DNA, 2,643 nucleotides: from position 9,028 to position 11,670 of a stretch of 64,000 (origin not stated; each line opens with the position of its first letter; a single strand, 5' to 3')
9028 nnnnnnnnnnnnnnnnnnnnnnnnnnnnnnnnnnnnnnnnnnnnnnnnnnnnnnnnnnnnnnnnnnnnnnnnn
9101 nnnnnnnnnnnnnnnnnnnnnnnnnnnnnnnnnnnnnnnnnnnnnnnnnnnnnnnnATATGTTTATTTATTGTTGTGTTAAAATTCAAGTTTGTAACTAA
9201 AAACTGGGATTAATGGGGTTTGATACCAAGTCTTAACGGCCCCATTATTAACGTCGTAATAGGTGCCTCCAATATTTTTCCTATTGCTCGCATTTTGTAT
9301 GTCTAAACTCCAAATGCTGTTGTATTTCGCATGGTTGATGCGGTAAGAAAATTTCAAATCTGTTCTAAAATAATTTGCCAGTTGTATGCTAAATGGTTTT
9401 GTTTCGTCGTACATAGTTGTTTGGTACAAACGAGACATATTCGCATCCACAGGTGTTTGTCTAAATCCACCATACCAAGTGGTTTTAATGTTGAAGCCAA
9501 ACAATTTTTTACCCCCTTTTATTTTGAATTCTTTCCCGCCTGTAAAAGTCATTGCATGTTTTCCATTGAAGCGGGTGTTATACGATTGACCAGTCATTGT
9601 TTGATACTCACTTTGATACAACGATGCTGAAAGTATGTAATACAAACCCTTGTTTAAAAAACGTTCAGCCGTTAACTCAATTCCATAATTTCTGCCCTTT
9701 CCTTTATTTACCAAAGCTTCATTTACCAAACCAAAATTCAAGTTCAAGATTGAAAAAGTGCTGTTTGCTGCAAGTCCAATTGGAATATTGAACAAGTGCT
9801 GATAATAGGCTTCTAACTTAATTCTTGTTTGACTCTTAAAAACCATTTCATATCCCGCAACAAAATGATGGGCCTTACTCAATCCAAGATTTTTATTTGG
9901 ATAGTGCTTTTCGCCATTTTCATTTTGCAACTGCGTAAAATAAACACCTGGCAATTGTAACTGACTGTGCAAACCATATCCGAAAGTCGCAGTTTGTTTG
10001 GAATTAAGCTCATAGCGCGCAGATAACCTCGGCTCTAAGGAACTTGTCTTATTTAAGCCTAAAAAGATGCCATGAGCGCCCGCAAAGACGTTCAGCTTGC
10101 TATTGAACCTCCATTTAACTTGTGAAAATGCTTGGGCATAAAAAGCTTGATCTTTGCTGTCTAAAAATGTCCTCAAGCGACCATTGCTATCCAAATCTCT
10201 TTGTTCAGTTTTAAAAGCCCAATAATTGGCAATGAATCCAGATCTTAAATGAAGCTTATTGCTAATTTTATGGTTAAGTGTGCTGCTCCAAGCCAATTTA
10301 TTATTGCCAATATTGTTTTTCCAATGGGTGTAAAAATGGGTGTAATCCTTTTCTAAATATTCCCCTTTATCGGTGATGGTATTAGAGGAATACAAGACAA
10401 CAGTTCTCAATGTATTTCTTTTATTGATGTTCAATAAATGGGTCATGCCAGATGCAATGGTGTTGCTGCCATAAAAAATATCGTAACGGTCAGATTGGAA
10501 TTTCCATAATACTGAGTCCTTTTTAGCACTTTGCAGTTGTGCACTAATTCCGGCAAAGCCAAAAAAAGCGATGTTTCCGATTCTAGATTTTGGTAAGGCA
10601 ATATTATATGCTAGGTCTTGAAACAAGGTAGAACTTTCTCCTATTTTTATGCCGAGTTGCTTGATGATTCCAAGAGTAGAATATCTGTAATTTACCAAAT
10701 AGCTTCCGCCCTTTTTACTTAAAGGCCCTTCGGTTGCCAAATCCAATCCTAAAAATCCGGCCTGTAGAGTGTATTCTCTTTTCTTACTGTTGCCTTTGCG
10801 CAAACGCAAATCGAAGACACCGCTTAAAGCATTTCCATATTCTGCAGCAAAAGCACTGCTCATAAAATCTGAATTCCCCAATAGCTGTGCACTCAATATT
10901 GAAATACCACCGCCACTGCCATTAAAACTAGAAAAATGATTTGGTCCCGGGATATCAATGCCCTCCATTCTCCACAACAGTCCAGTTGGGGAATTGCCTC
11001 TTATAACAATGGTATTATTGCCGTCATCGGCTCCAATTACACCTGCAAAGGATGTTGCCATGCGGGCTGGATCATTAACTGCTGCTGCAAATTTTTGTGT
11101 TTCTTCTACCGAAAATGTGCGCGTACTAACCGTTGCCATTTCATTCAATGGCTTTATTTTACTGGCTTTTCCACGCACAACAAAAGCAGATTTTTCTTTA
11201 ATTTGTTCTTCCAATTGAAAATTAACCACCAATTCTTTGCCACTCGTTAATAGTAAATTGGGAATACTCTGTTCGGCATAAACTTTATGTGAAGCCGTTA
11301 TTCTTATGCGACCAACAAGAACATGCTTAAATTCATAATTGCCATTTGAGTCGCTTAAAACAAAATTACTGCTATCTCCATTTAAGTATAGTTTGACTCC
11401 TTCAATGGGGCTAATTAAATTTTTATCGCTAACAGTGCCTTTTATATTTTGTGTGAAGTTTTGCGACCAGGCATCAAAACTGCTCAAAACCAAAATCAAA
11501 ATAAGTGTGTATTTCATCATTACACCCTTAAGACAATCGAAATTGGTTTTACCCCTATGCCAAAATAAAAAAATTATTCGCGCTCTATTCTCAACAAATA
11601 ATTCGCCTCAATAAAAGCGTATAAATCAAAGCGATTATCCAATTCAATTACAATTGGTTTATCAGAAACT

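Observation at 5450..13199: Split ECF trans-envelope signalling locus: an STN-less TonB receptor and M1 peptidase upstream, with the STN domain on a separate non-transporter outer-membrane protein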

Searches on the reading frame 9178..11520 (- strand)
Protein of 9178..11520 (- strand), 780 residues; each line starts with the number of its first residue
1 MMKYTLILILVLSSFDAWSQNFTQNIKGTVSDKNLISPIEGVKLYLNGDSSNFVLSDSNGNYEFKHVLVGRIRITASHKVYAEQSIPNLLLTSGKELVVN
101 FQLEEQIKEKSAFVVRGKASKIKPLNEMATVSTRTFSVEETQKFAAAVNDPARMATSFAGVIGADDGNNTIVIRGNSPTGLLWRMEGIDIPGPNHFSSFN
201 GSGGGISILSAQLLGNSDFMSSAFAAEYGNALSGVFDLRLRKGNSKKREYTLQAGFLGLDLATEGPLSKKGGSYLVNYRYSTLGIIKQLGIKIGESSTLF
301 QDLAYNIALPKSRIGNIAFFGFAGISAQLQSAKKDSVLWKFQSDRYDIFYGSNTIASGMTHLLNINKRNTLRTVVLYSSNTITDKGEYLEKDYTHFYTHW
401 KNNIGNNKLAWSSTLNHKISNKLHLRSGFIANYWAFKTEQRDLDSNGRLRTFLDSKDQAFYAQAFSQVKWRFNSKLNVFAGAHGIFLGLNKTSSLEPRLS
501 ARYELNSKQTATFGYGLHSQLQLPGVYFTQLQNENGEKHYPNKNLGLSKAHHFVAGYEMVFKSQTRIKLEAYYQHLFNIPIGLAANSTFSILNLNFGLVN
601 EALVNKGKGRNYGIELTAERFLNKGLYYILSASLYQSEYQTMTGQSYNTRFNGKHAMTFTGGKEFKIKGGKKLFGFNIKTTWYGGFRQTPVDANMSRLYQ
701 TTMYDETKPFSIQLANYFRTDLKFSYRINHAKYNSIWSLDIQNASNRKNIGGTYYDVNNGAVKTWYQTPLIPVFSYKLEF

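Call 4: search_protein_families(library=pfam, proteins=[window:9178-11520:-], max_evalue=0.1)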
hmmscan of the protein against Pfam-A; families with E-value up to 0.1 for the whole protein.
window:9178-11520:- (780 aa): 3 families
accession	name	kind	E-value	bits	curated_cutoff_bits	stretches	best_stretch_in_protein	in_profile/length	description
PF13620.12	CarboxypepD_reg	-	2.1e-11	44.5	32.3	1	26-104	2-82/82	Carboxypeptidase regulatory-like domain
PF13715.12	CarbopepD_reg_2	-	2.2e-08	34.4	32.2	1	26-115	1-88/88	CarboxypepD_reg-like domain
PF07715.20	Plug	-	0.0083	17.1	23.9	1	130-235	6-107/107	TonB-dependent Receptor Plug Domain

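Call 5: search_protein_families(library=ncbifam, proteins=[window:9178-11520:-], max_evalue=0.1)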
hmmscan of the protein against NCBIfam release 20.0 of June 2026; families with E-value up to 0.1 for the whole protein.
window:9178-11520:- (780 aa): 1 family
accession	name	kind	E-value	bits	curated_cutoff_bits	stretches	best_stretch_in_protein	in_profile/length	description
NF052345.1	S_layer_anammox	exception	4e-06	24.5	1400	1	23-135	1312-1422/1596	Kustd1514 family S-layer glycoprotein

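Call 23: find_homologous_proteins(query=window:9178-11520:-, max_evalue=0.001)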
Query window:9178-11520:- (780 aa): 7765 proteins with E <= 0.001 among 8000 candidates; the best 120 are listed.
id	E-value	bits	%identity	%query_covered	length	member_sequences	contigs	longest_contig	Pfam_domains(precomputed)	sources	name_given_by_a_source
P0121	0.0e+0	1705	97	100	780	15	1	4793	PF13715.13,PF13620.13,PF22904.4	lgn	-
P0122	0.0e+0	1580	89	100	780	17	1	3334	PF13715.13,PF13620.13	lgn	-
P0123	0.0e+0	1288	72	99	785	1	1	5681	PF13715.13,PF13620.13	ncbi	-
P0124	0.0e+0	1288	72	100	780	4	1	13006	PF13715.13,PF13620.13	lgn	-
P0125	0.0e+0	1279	72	100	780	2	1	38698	PF13715.13,PF13620.13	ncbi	-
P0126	0.0e+0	1219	68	100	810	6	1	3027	PF13715.13,PF13620.13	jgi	-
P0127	0.0e+0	1200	67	100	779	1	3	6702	PF13715.13,PF13620.13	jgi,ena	-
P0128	0.0e+0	1199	66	100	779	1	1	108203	PF13715.13,PF13620.13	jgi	jgi:hypothetical protein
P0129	0.0e+0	1184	66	99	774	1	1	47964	PF13715.13,PF13620.13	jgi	jgi:hypothetical protein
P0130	0.0e+0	1173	66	98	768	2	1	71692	PF13715.13,PF13620.13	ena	-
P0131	0.0e+0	1173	66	98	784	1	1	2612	PF13715.13,PF13620.13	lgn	-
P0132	0.0e+0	1171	66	100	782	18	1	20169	PF13715.13,PF13620.13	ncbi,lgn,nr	ncbi:MAG: TonB-dependent receptor [bacterium]|nr:TonB-dependent receptor [bacterium]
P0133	0.0e+0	1157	65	98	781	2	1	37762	PF13715.13,PF13620.13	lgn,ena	-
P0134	0.0e+0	1156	65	100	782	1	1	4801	PF13715.13,PF13620.13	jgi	jgi:hypothetical protein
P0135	0.0e+0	1132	62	100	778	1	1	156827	PF13715.13,PF13620.13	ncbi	ncbi:MAG: carboxypeptidase regulatory-like domain-containing protein [Bacteroidia bacterium]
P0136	0.0e+0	1127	65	100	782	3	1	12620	PF13715.13,PF13620.13,PF00593.31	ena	-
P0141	0.0e+0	1109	62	100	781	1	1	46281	PF13715.13,PF13620.13,PF00593.31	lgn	-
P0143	0.0e+0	1108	66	96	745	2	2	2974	PF13620.13,PF00593.31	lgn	-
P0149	2.7e-296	1003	58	100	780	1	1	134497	PF13715.13,PF07715.21,PF13620.13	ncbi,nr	ncbi:MAG: TonB-dependent receptor [Bacteroidota bacterium]|nr:TonB-dependent receptor [Bacteroidota 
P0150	9.6e-296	1001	59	98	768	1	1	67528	PF13715.13,PF07715.21,PF13620.13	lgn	-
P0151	1.8e-294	997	58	100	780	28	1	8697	PF13715.13,PF07715.21,PF13620.13,PF00593.31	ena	-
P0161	1.5e-233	795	50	100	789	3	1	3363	PF13715.13,PF13620.13,PF00593.31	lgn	-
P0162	1.8e-233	795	51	99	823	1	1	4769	PF13715.13,PF07715.21,PF13620.13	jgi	jgi:hypothetical protein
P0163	2.4e-233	795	49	98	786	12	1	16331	PF13715.13,PF13620.13,PF00593.31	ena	-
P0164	3.5e-233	794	50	100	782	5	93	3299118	PF13715.13,PF13620.13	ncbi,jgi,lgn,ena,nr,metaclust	ncbi:MAG TPA: TonB-dependent receptor [Cyclobacteriaceae bacterium]|jgi:hypothetical protein|nr:TonB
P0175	1.2e-231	789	49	99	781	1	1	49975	PF13715.13,PF07715.21,PF13620.13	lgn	-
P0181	2.8e-231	788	49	100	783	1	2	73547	PF13715.13,PF07715.21,PF13620.13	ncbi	ncbi:carboxypeptidase-like regulatory domain-containing protein [soil metagenome]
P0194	1.5e-230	786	50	98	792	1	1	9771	PF13715.13,PF07715.21,PF13620.13,PF00593.31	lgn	-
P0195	1.7e-230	785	51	99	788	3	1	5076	PF13715.13,PF13620.13,PF00593.31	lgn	-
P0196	1.8e-230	785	50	100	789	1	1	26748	PF13715.13,PF13620.13,PF00593.31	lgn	-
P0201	3.6e-230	784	50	99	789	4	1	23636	PF13715.13,PF07715.21,PF13620.13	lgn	-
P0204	5.0e-230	784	50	100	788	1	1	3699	PF13715.13,PF13620.13,PF00593.31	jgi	-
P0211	1.2e-229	783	48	100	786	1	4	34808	PF13715.13,PF13620.13,PF00593.31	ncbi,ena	-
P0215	1.9e-229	782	50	98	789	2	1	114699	PF13715.13,PF13620.13,PF00593.31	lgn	-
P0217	2.4e-229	782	49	100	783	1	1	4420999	PF13715.13,PF13620.13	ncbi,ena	-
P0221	2.8e-229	781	49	100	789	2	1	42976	PF13715.13,PF13620.13,PF00593.31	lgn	-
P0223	3.8e-229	781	49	100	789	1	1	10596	PF13715.13,PF13620.13,PF00593.31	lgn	-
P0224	4.4e-229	781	50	100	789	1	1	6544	PF13715.13,PF07715.21,PF13620.13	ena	-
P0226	5.1e-229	781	48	100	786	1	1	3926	PF13715.13,PF13620.13,PF00593.31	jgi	jgi:hypothetical protein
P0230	6.1e-229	780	50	100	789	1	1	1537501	PF13715.13,PF13620.13,PF00593.31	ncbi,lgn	-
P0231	6.2e-229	780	47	100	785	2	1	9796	PF13715.13,PF13620.13,PF00593.31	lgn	-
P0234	7.7e-229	780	50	98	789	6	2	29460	PF13715.13,PF13620.13,PF00593.31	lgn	-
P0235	8.1e-229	780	50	99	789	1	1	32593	PF13715.13,PF13620.13,PF00593.31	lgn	-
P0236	8.3e-229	780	49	100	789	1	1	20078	PF13715.13,PF13620.13,PF00593.31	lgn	-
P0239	1.2e-228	779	50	100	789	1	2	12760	PF13715.13,PF07715.21,PF13620.13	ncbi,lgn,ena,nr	ncbi:MAG TPA: TonB-dependent receptor [Bacteroidia bacterium]|nr:TonB-dependent receptor [Bacteroidi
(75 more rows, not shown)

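Call 24: find_encoding_contigs(protein=P0164, flank=8000, max_places=2)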
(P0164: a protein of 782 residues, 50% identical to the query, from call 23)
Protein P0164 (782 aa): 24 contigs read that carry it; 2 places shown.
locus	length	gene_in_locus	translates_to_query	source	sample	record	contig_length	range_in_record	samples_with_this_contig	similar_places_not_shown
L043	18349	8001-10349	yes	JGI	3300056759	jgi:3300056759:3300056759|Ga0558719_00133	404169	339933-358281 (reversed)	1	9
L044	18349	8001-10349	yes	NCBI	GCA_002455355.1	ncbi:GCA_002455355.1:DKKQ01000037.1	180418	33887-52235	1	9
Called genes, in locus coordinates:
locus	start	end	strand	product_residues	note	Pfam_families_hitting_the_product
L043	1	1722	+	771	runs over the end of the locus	PF12704:MacB_PCD, PF02687:FtsX, PF12704:MacB_PCD (weak), PF02687:FtsX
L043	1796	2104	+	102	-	-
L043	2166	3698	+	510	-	PF00916:Sulfate_transp, PF16983:MFS_MOT1 (weak)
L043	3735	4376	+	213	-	PF00484:Pro_CA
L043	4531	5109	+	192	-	PF00196:GerE (faint), PF07638:Sigma70_ECF, PF04542:Sigma70_r2, PF08281:Sigma70_r4_2, PF04545:Sigma70_r4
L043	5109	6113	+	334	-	PF04773:FecR, PF16344:FecR_C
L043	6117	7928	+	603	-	PF07660:STN (weak), PF13715:CarbopepD_reg_2 (weak)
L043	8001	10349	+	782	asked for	PF13620:CarboxypepD_reg, PF13715:CarbopepD_reg_2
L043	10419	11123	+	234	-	PF10988:DUF2807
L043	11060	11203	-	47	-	-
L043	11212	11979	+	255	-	PF03309:Pan_kinase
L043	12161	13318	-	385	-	PF01053:Cys_Met_Meta_PP, PF00266:Aminotran_5, PF06838:Met_gamma_lyase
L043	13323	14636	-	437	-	PF00324:AA_permease, PF13520:AA_permease_2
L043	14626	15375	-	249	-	-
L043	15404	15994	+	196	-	PF00881:Nitroreductase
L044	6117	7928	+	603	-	PF07660:STN (weak), PF13715:CarbopepD_reg_2 (weak)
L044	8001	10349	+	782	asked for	PF13620:CarboxypepD_reg, PF13715:CarbopepD_reg_2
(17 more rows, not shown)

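Call 25: find_encoding_contigs(protein=P0217, flank=8000, max_places=2)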
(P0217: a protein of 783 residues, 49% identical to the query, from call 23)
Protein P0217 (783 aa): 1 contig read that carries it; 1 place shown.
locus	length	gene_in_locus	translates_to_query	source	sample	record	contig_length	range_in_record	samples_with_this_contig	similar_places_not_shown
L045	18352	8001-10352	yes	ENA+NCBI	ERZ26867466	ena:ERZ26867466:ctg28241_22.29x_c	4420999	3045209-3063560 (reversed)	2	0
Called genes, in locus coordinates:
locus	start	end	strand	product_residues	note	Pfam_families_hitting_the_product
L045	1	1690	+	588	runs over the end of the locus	PF02129:Peptidase_S15, PF08530:PepX_C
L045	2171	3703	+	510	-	PF00916:Sulfate_transp, PF16983:MFS_MOT1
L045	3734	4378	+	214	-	PF00484:Pro_CA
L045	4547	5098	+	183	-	PF07638:Sigma70_ECF, PF04542:Sigma70_r2, PF08281:Sigma70_r4_2, PF04545:Sigma70_r4, PF00196:GerE (faint)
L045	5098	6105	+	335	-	PF04773:FecR, PF16344:FecR_C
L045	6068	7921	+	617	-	PF07660:STN, PF13715:CarbopepD_reg_2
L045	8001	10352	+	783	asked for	PF13620:CarboxypepD_reg, PF13715:CarbopepD_reg_2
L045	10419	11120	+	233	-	PF10988:DUF2807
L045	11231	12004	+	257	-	PF03309:Pan_kinase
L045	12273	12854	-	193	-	PF28474:DUF8412, PF13376:OmdA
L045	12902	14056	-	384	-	PF00144:Beta-lactamase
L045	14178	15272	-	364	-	-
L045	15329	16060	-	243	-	-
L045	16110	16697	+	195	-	PF00881:Nitroreductase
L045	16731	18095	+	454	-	-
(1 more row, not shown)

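Call 32: find_related_loci(query=A5, collection=metagenome_contigs, flank=10000)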
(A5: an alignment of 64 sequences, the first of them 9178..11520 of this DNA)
Query A5 (780 aa) in metagenome_contigs; peptide patterns used: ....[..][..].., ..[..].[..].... (x = any residue, [..] = any of these).
600 stretches matched a pattern (row limit reached: there are more); 556 encode a relative of the query (tblastn E <= 1e-3); the best 80 are kept; 80 distinct loci.
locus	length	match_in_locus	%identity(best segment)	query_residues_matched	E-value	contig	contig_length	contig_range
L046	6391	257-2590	99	1-780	0e+0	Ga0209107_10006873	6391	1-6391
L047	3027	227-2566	68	1-780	0e+0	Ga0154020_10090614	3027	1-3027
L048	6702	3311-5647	67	1-780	0e+0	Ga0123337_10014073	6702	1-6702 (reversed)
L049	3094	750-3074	64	6-780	0e+0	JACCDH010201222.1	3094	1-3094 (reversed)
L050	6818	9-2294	65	19-780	0e+0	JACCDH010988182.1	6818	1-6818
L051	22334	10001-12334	58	2-780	0e+0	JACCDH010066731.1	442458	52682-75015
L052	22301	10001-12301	51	19-780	0e+0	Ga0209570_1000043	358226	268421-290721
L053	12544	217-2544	49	8-780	0e+0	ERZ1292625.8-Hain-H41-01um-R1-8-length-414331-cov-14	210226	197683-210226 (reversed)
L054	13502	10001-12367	49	1-780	0e+0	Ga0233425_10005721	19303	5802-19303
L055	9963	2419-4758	49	6-780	0e+0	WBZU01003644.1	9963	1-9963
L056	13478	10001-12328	50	7-780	0e+0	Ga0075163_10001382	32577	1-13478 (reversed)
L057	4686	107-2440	48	4-780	0e+0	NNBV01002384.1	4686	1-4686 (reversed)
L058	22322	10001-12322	49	8-780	0e+0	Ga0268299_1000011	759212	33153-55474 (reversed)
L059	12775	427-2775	49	2-780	0e+0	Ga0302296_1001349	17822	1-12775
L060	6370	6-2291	50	24-780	0e+0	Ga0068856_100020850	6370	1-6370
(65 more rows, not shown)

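Call 48: predict_structure(alignment_id=A5)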
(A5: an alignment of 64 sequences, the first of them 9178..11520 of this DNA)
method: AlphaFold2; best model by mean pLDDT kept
length: 780 residues; sequences in the alignment: 64
mean_pLDDT: 75.8   pTM: 0.75
mean pLDDT of the five models: 75.8, 74.4, 72.4, 72.1, 69.2
residues with pLDDT >= 90: 93; 70-90: 512; 50-70: 65; < 50: 110
segments of 3 or more residues with pLDDT < 50: 17-19, 109-141, 145-147, 165-173, 177-235
pLDDT, mean of each block of 10 residues (from residue 1): 78 59 85 87 86 88 89 87 80 82 65 26 39 41 51 58 44 46 36 39 31 33 32 47 77 77 86 84 63 64 83 86 77 84 84 80 90 84 88 89 82 89 87 84 84 82 86 85 86 87 87 83 77 82 88 86 80 90 89 72 92 87 82 90 90 86 81 86 86 88 87 88 87 85 78 82 74 76
secondary structure, 60 per line:
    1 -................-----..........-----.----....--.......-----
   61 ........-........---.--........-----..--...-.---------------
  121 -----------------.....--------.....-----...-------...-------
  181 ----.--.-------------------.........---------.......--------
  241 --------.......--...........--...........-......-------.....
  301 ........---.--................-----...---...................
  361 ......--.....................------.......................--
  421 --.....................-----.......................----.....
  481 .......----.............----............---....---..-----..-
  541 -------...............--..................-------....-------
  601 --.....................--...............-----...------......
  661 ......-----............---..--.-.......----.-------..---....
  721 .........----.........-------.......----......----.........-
elements in order (helices of 4 or more, strands of 3 or more residues): H2-17 E23-32 E43-46 E49-55 E61-68 E70-77 E84-91 E101-103 H138-142 H151-155 E161-163 E171-173 H208-216 H226-232 E249-255 E258-268 E271-281 H283-288 E296-308 E315-330 H342-345 E346-366 E369-389 E396-418 E423-443 E449-471 E476-487 E492-504 E509-520 H524-527 E548-562 E565-582 E603-623 E626-640 E646-648 E655-666 E672-683 H693-699 E717-729 E734-742 E750-756 E761-766 E771-779

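Call 49: search_solved_structures(query=A5, max_evalue=0.01)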
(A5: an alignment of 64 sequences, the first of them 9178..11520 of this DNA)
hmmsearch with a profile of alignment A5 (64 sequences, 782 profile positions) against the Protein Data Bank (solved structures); distinct sequences matched with E-value up to 0.01: 4.
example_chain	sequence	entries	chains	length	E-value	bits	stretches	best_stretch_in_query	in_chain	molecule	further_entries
6ytc_A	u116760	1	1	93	3e-07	32.3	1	24-117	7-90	TonB-dependent receptor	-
4wi0_B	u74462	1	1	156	1.5e-06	30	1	34-98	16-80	Cellulosomal scaffoldin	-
4u3s_B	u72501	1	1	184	1.7e-06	29.8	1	32-98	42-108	Cellulosomal scaffoldin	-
9hfj_A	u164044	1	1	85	0.00042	21.9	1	24-88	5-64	SusC homolog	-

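Call 54: fold_search(model_id=the predicted structure, library=pdb)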
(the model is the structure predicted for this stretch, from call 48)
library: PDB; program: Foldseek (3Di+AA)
matches with E <= 10: 1040; with E <= 0.001: 327
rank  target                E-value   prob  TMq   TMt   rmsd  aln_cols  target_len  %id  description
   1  1xkw                  6.5e-21  1.00  0.48  0.57   7.9       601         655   12  Pyochelin outer membrane receptor FptA from Pseudomonas aeruginosa (released 2005-10-04)
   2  6h7v_B                3.0e-20  1.00  0.47  0.54   8.6       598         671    9  Crystal structure of BauA, the Ferric preacinetobactin receptor from Acinetobacter baumannii (released 2018-10-10)
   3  6h7v_A                8.0e-20  1.00  0.47  0.53   8.2       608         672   10  Crystal structure of BauA, the Ferric preacinetobactin receptor from Acinetobacter baumannii (released 2018-10-10)
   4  6h7f_A                3.5e-19  1.00  0.48  0.55   8.1       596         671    9  Crystal structure of BauA, the Ferric preacinetobactin receptor from Acinetobacter baumannii in complex with Fe3+-Prea (released 2018-10-10)
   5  1by3                  3.7e-19  1.00  0.46  0.52   8.7       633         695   11  FHUA FROM E. COLI (released 1999-01-13)
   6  9a3c_MODEL_1_A        5.5e-19  1.00  0.49  0.50   7.2       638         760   10  Model of E. coli Fiu by in-cell photo-crosslinking MS and deep learning (released 2023-02-24)
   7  2iah_A                5.8e-19  1.00  0.51  0.52   7.1       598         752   13  Crystal structure of the ferripyoverdine receptor of the outer membrane of Pseudomonas aeruginosa bound to ferripyover (released 2007-09-11)
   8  8s34_A                6.2e-19  1.00  0.48  0.55   7.6       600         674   10  Ferric-mycobactin receptor (FemA) in complex with aeruginic acid (released 2025-02-26)
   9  6bpm_A                7.8e-19  1.00  0.49  0.53   7.8       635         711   10  The crystal structure of the Ferric-Catecholate import receptor Fiu from K12 E. coli: Closed form (C21) (released 2018-11-28)
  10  6e4v                  1.0e-18  1.00  0.46  0.52   8.9       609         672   10  The Crystal Structure of FhuE from E. coli in complex with its substrate Coprogen (released 2019-04-10)
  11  1by5_A                1.3e-18  1.00  0.48  0.53   8.1       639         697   12  FHUA FROM E. COLI, WITH ITS LIGAND FERRICHROME (released 1999-01-13)
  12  4cu4_A                1.4e-18  1.00  0.48  0.53   7.5       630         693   11  FhuA from E. coli in complex with the lasso peptide microcin J25 (MccJ25) (released 2014-04-09)
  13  2grx_B                1.4e-18  1.00  0.45  0.50   8.1       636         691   11  Crystal structure of TonB in complex with FhuA, E. coli outer membrane receptor for ferrichrome (released 2006-06-13)
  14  9a2z_MODEL_1_A        1.4e-18  1.00  0.51  0.53  11.4       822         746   11  Model of E. coli FepA by in-cell photo-crosslinking MS and deep learning (released 2023-02-24)
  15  8b14_A                1.5e-18  1.00  0.47  0.52   7.8       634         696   12  T5 Receptor Binding Protein pb5 in complex with its E. coli receptor FhuA (released 2023-02-08)
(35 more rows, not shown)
